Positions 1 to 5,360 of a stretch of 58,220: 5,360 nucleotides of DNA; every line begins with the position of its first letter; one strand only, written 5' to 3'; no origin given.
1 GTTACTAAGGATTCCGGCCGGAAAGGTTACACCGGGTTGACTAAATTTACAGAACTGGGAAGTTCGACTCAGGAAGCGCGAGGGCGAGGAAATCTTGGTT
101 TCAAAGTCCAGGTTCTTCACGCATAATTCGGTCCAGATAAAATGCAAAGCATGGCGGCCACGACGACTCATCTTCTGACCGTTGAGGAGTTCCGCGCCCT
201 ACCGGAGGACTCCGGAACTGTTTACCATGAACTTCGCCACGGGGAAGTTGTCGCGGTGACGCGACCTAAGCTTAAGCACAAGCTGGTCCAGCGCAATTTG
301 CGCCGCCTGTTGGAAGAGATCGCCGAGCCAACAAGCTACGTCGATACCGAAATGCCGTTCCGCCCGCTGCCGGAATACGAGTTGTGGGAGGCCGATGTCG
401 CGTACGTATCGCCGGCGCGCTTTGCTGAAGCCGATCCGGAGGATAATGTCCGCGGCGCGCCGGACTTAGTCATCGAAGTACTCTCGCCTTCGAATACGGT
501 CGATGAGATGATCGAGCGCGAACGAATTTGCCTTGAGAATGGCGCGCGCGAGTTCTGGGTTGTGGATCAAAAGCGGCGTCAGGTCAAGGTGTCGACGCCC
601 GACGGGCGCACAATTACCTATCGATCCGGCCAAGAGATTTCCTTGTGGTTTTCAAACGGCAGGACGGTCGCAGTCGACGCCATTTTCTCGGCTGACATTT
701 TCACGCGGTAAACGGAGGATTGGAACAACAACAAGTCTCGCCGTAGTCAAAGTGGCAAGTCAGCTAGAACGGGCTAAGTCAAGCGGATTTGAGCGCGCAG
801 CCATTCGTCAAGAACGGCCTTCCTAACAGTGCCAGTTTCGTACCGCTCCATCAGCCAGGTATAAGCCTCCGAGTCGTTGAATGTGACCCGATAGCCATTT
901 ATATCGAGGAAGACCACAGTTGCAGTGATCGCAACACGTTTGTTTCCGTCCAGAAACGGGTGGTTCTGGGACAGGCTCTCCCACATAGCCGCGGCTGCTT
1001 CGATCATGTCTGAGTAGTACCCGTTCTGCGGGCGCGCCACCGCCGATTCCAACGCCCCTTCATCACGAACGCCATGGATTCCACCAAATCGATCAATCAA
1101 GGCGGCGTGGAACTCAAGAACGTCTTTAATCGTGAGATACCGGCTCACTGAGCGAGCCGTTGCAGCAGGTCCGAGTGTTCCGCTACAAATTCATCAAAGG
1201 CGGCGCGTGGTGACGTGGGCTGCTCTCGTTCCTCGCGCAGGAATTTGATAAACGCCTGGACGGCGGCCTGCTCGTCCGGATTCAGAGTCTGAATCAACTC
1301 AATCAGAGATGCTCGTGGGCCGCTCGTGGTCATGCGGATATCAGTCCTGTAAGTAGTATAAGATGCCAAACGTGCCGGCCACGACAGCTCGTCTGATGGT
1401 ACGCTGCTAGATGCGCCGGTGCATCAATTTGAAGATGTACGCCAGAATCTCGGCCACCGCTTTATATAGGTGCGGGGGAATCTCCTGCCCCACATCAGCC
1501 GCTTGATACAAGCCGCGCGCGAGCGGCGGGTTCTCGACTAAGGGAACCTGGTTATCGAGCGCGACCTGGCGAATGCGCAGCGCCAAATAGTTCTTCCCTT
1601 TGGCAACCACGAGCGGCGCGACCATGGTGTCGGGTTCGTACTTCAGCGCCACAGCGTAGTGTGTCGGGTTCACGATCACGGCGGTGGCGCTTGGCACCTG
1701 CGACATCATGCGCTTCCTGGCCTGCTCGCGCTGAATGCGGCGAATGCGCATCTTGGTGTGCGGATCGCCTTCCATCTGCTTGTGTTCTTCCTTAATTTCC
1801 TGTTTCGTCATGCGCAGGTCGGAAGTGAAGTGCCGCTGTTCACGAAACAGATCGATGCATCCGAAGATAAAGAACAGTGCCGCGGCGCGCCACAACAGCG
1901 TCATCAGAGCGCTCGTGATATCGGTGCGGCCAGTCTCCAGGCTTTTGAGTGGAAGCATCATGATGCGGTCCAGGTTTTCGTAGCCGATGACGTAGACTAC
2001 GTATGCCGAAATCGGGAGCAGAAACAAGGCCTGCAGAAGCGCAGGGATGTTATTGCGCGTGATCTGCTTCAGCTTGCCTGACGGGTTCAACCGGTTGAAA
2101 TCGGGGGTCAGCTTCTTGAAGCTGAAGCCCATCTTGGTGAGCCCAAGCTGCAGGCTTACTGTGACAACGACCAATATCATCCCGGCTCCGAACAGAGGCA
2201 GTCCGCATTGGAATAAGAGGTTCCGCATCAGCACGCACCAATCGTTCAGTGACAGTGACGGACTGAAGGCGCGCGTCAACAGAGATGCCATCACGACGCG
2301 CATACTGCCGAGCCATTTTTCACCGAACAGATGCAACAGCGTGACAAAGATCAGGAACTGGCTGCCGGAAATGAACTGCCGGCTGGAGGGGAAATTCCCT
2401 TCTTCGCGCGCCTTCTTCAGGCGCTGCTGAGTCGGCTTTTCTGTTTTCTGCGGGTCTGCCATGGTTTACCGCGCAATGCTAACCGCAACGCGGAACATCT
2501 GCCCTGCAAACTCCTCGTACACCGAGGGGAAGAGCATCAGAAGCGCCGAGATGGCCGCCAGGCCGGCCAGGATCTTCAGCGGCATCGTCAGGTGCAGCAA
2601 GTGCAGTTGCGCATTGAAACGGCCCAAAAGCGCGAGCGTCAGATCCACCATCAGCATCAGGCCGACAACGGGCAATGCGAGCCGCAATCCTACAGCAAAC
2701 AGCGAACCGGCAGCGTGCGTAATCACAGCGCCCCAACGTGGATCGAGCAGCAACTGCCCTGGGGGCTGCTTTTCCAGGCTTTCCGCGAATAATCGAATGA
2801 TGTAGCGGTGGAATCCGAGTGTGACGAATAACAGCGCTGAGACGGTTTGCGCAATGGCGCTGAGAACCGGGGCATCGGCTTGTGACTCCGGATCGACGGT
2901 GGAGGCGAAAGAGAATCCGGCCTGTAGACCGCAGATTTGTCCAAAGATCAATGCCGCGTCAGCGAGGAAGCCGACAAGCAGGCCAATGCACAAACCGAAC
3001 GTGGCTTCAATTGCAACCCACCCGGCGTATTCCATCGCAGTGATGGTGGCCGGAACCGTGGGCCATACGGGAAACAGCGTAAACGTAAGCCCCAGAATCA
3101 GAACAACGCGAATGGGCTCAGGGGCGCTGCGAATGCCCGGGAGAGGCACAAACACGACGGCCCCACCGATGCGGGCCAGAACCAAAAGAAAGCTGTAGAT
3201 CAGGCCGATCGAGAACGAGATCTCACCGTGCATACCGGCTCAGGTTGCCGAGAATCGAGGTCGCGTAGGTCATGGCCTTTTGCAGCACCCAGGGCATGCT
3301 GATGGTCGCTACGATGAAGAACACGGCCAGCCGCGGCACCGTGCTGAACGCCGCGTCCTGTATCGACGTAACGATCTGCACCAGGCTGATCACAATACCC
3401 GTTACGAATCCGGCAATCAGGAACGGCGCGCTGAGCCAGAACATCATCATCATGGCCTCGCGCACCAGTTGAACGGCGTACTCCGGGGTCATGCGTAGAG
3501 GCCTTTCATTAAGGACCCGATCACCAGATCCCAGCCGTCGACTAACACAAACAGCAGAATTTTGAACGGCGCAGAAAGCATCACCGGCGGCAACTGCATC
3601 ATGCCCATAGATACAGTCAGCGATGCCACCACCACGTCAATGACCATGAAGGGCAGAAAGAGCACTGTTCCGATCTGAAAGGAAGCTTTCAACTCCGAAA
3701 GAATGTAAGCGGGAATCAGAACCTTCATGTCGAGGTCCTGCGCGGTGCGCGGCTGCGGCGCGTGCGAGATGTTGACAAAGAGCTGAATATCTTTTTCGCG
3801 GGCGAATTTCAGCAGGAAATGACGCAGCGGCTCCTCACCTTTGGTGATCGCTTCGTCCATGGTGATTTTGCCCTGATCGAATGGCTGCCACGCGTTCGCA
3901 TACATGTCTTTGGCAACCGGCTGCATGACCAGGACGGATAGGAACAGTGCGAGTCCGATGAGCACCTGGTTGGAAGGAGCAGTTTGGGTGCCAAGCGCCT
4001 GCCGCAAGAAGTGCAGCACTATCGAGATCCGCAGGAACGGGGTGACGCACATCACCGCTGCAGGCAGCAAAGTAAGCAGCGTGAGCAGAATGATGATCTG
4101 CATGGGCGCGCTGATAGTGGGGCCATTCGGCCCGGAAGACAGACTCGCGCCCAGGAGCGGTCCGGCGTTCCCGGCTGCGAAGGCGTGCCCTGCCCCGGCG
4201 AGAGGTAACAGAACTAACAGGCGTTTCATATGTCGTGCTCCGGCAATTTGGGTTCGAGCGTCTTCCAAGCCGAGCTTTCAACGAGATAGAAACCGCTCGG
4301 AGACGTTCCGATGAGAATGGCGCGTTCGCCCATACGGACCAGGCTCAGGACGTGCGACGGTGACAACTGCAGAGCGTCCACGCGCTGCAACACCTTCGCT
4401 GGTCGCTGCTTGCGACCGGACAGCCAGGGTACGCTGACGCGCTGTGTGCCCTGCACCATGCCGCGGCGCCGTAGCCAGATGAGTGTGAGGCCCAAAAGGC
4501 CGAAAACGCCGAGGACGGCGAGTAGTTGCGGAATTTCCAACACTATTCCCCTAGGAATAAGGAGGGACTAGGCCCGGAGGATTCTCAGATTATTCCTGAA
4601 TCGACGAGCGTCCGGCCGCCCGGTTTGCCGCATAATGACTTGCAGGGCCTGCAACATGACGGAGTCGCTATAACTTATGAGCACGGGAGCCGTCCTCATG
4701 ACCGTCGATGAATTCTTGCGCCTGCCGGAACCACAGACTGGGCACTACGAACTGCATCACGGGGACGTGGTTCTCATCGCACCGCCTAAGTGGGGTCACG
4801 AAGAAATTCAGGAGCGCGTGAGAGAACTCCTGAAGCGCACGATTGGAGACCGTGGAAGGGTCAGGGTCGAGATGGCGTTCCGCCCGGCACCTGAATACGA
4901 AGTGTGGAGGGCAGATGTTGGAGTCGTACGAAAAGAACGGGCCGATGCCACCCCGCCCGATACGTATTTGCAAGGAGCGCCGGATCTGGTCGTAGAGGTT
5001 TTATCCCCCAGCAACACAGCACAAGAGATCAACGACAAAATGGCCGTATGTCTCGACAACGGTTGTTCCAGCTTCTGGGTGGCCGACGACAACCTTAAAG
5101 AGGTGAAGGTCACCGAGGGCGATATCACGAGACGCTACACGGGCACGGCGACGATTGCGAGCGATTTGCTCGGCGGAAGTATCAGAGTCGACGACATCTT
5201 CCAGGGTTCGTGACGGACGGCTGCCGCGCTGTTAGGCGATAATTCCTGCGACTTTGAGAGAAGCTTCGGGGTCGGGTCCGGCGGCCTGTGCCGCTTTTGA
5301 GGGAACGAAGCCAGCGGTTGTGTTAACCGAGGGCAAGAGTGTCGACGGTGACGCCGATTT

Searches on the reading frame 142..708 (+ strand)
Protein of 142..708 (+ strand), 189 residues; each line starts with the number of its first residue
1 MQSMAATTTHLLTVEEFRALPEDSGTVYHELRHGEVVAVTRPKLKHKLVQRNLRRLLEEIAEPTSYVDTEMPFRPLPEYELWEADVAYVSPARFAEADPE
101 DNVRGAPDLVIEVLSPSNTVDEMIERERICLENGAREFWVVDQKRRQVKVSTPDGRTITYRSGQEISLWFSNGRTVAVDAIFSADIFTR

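Call 75: search_protein_families(library=pfam, max_evalue=0.001, proteins=[window:142-708:+])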
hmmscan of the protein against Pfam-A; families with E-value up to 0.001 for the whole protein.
window:142-708:+ (189 aa): 1 family
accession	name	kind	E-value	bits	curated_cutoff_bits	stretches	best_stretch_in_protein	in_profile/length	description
PF05685.18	Uma2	-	6.9e-23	81.4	27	1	14-163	1-155/172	Putative restriction endonuclease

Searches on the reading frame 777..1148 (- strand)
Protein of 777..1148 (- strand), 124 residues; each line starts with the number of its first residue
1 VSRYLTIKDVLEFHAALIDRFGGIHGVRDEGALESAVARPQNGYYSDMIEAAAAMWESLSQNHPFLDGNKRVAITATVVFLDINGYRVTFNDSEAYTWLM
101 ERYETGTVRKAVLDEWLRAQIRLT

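Call 75: search_protein_families(library=pfam, max_evalue=0.001, proteins=[window:777-1148:-])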
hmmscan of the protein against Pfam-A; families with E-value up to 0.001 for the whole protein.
window:777-1148:- (124 aa): 1 family
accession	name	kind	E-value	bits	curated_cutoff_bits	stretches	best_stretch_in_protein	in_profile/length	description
PF02661.23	Fic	-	1.4e-16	61.5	24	1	4-81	1-93/93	Fic/DOC family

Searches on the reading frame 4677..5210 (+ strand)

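Call 75: search_protein_families(library=pfam, max_evalue=0.001, proteins=[window:4677-5210:+])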
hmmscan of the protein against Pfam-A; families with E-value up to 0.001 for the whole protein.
window:4677-5210:+ (178 aa): 1 family
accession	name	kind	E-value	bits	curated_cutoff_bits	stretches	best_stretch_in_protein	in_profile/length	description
PF05685.18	Uma2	-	4.1e-21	75.6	27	1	10-155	1-147/172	Putative restriction endonuclease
